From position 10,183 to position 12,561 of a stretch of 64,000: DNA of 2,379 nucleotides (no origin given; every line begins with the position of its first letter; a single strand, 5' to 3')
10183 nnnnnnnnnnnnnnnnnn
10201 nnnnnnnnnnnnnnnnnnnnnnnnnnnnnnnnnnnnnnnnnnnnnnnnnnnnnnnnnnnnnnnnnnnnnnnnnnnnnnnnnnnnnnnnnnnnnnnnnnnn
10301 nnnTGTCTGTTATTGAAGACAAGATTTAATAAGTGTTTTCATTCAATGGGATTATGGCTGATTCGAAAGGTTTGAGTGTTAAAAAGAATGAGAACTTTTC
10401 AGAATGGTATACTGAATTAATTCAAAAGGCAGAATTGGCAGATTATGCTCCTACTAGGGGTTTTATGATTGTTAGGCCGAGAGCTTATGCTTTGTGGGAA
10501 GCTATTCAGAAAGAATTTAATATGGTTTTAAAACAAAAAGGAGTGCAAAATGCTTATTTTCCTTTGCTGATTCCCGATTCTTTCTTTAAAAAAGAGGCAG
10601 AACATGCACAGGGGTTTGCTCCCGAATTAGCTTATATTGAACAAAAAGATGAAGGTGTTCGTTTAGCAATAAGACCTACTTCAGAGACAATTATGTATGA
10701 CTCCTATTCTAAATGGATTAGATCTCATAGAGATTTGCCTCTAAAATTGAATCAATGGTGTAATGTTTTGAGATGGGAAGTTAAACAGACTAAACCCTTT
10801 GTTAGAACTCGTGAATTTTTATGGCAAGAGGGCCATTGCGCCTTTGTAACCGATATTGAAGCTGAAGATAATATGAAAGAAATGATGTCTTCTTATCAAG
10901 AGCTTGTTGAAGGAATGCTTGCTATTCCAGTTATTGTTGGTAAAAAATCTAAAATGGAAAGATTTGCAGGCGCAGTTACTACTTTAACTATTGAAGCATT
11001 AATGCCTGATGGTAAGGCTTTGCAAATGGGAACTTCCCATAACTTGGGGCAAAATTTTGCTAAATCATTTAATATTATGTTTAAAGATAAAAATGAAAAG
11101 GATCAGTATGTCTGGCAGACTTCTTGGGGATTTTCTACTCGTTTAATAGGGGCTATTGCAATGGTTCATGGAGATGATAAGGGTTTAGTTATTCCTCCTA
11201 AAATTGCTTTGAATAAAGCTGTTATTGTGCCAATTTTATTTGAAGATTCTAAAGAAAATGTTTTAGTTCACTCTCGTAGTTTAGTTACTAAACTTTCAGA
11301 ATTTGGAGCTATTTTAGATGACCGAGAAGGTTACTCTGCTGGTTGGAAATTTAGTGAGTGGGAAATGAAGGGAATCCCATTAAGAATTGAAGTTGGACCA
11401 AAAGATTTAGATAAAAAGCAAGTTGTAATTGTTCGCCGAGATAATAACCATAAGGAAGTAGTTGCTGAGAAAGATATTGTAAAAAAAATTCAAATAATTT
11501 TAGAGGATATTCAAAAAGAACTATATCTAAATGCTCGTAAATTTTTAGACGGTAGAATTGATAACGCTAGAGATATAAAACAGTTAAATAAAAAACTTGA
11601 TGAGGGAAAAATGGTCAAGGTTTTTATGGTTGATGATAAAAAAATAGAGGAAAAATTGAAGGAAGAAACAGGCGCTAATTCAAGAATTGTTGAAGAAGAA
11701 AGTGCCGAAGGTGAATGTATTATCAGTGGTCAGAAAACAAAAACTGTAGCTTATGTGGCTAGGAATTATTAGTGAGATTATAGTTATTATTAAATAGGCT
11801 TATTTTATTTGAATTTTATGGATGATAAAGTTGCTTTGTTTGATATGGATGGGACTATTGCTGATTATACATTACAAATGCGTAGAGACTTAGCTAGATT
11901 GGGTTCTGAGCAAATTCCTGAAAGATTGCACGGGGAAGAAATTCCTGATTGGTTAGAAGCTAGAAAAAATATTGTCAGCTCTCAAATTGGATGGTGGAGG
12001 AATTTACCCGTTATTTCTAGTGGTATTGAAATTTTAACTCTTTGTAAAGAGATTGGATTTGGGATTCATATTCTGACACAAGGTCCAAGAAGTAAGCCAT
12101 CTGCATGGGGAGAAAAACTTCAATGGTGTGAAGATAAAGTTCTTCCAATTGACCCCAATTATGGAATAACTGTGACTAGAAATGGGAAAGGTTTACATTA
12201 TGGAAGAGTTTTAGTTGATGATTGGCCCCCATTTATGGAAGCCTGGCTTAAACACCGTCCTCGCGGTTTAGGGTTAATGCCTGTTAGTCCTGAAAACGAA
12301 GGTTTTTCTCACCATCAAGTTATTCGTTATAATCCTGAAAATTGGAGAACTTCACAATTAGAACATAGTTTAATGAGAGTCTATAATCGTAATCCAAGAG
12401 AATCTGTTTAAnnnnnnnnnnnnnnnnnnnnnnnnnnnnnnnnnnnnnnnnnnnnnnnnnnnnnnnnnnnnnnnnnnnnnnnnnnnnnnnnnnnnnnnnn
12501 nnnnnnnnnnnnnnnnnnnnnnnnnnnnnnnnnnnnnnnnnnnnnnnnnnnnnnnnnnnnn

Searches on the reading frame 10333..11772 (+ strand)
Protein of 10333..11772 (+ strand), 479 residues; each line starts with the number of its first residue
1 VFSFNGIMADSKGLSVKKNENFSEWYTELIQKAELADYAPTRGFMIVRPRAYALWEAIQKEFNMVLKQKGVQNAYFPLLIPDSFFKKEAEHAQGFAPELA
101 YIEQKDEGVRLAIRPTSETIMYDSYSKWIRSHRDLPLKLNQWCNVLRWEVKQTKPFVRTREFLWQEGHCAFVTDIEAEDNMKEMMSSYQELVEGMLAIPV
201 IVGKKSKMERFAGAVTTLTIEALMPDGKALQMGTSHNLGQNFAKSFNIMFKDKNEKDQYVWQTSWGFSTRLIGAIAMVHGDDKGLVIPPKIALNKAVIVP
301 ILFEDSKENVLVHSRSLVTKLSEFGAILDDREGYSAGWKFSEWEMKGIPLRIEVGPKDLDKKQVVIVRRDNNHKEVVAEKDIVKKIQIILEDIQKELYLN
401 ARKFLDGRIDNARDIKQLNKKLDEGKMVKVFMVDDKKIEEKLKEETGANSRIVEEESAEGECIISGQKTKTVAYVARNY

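Call 29: search_protein_families(library=pfam, proteins=[window:10333-11772:+], max_evalue=0.001)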
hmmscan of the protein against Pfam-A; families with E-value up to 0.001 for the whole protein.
window:10333-11772:+ (479 aa): 3 families
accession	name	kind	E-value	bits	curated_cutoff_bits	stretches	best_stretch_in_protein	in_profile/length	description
PF00587.30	tRNA-synt_2b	-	4.1e-27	95.8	29.3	1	105-276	5-176/179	tRNA synthetase class II core domain (G, H, P, S and T)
PF03129.25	HGTP_anticodon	-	8.6e-15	55.1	21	1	296-387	2-92/94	Anticodon binding domain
PF09180.16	ProRS-C_1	-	3.5e-12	46.7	31.5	1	416-479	2-71/71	Prolyl-tRNA synthetase, C-terminal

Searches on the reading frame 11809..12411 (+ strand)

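Call 3: search_protein_families(library=pfam, proteins=[window:11809-12411:+], max_evalue=0.01)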
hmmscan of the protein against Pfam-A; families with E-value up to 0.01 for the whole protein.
window:11809-12411:+ (200 aa): 1 family
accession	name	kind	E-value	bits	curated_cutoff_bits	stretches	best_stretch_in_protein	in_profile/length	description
PF06941.18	NT5C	-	4e-06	27.3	24.8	1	8-153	3-147/180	5' nucleotidase, deoxy (Pyrimidine), cytosolic type C protein (NT5C)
